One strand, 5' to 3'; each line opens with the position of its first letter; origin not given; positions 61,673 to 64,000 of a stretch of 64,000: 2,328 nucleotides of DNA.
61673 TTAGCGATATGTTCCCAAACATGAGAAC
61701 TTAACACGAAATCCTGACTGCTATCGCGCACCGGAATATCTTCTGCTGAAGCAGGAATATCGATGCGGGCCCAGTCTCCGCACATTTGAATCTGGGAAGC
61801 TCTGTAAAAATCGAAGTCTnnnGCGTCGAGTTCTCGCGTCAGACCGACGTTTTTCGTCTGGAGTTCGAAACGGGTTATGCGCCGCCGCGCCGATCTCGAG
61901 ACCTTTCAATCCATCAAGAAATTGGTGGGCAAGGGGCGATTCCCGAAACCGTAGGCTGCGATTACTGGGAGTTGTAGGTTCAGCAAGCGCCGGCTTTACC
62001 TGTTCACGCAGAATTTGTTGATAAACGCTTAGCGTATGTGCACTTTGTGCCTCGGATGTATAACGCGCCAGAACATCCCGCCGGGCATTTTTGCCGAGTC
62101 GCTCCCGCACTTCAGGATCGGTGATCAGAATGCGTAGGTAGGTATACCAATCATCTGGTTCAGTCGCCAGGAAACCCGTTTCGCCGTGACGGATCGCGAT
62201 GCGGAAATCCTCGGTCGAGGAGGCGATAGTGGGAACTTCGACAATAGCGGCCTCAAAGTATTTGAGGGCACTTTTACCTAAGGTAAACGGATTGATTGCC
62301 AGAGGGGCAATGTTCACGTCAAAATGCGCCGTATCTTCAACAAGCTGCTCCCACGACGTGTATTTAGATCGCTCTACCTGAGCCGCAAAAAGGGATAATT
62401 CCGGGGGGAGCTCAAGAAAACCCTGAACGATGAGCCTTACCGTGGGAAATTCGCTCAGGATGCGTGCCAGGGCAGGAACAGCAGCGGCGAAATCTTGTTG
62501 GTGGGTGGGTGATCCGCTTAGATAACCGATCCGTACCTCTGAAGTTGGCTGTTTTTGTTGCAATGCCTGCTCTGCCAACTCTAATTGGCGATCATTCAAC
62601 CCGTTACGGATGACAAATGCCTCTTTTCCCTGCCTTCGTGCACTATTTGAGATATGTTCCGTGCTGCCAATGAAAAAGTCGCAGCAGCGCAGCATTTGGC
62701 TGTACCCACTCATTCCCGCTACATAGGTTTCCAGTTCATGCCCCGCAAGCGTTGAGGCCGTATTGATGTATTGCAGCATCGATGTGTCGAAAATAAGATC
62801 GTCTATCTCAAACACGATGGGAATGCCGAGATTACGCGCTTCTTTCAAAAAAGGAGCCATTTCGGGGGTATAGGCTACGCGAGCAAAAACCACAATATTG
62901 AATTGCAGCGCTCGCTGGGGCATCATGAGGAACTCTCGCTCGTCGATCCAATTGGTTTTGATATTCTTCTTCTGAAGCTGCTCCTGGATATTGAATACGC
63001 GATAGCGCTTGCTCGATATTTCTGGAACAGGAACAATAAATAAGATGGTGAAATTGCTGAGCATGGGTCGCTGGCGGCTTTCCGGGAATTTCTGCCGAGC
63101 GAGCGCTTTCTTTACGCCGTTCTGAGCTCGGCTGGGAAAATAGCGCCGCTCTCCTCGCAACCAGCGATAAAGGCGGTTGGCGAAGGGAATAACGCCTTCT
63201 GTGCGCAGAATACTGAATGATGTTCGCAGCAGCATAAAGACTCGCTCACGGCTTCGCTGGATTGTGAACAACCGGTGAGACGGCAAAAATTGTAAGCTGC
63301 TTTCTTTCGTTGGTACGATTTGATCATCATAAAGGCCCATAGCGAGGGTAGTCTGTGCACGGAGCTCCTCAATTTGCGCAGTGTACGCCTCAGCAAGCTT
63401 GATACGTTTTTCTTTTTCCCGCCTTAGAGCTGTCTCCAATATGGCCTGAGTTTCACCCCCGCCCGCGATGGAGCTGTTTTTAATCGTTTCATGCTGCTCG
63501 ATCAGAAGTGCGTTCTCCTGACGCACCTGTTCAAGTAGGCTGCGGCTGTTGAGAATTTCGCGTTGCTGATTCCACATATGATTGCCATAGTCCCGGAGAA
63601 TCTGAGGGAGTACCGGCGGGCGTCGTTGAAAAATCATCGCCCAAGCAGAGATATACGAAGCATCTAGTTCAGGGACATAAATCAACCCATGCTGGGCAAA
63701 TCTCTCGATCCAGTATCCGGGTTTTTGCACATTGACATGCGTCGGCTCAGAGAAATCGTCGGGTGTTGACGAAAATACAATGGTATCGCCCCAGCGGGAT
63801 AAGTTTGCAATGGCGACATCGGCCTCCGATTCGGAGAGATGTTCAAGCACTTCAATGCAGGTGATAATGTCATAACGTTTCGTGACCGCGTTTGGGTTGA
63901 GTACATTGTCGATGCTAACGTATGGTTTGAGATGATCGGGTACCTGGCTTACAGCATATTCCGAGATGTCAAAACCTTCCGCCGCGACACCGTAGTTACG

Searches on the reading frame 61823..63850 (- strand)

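Call 57: search_protein_families(library=pfam, max_evalue=0.001, proteins=[window:61823-63850:-])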
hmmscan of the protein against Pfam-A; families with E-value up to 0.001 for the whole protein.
window:61823-63850:- (676 aa): 3 families
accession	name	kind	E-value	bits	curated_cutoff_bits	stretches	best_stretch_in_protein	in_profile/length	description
PF13692.12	Glyco_trans_1_4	-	3.2e-07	31.1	27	1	450-578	16-142/142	Glycosyl transferases group 1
PF00534.26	Glycos_transf_1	-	4.2e-07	30.1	26.4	1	460-591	36-171/172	Glycosyl transferases group 1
PF13524.12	Glyco_trans_1_2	-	1.2e-06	29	25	1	524-604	60-140/144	Glycosyl transferase-like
